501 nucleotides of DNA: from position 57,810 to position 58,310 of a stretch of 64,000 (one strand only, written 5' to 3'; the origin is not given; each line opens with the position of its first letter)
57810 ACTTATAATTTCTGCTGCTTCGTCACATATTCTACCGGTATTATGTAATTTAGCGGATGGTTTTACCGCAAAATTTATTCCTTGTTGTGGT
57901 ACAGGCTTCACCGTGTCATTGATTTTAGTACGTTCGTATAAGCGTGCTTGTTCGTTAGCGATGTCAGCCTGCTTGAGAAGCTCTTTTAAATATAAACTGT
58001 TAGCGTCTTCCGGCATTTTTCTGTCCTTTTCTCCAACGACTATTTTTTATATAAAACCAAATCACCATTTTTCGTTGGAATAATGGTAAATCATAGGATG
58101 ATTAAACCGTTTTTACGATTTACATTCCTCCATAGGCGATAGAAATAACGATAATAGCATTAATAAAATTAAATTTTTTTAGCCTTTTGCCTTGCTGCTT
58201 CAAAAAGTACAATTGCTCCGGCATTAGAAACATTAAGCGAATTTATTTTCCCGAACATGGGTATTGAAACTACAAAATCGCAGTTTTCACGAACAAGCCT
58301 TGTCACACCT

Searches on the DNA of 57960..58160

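Call 11: search_rna_families(source=window, start=57960, end=58160, threshold=evalue, max_evalue=10, show_alignments=4)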
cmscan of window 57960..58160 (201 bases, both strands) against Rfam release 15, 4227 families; matches with E-value up to 10: 7.
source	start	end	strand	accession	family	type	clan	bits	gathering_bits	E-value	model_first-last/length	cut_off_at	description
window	58036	58094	+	RF00280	SNORD51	Gene; snRNA; snoRNA; CD-box;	CL00054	24.8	50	0.022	1-79/79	no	Small nucleolar RNA SNORD51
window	58048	58116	+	RF02904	AaHKsRNA69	Gene; sRNA;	-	20.5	43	0.53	1-83/83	no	Aggregatibacter sRNA 69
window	58032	58144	+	RF03025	RT-4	Gene; sRNA;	-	17.3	73.5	0.82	1-118/118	no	RT-4 RNA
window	58027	58084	+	RF03642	MIR5743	Gene; miRNA;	-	14.6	111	4.5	1-81/81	no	MIR5743 microRNA precursor family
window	58053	58129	+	RF01952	SOX2OT_exon2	Gene; lncRNA;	-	13.9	45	0.45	1-69/69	no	SOX2 overlapping transcript exon 2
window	58016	58084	-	RF03915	MIR5286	Gene; miRNA;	-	13.1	93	5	1-78/78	no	MIR5286 microRNA precursor family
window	58025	58086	-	RF00638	MIR159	Gene; miRNA;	-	10.8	74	3.2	19-176/196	no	MIR159 microRNA precursor family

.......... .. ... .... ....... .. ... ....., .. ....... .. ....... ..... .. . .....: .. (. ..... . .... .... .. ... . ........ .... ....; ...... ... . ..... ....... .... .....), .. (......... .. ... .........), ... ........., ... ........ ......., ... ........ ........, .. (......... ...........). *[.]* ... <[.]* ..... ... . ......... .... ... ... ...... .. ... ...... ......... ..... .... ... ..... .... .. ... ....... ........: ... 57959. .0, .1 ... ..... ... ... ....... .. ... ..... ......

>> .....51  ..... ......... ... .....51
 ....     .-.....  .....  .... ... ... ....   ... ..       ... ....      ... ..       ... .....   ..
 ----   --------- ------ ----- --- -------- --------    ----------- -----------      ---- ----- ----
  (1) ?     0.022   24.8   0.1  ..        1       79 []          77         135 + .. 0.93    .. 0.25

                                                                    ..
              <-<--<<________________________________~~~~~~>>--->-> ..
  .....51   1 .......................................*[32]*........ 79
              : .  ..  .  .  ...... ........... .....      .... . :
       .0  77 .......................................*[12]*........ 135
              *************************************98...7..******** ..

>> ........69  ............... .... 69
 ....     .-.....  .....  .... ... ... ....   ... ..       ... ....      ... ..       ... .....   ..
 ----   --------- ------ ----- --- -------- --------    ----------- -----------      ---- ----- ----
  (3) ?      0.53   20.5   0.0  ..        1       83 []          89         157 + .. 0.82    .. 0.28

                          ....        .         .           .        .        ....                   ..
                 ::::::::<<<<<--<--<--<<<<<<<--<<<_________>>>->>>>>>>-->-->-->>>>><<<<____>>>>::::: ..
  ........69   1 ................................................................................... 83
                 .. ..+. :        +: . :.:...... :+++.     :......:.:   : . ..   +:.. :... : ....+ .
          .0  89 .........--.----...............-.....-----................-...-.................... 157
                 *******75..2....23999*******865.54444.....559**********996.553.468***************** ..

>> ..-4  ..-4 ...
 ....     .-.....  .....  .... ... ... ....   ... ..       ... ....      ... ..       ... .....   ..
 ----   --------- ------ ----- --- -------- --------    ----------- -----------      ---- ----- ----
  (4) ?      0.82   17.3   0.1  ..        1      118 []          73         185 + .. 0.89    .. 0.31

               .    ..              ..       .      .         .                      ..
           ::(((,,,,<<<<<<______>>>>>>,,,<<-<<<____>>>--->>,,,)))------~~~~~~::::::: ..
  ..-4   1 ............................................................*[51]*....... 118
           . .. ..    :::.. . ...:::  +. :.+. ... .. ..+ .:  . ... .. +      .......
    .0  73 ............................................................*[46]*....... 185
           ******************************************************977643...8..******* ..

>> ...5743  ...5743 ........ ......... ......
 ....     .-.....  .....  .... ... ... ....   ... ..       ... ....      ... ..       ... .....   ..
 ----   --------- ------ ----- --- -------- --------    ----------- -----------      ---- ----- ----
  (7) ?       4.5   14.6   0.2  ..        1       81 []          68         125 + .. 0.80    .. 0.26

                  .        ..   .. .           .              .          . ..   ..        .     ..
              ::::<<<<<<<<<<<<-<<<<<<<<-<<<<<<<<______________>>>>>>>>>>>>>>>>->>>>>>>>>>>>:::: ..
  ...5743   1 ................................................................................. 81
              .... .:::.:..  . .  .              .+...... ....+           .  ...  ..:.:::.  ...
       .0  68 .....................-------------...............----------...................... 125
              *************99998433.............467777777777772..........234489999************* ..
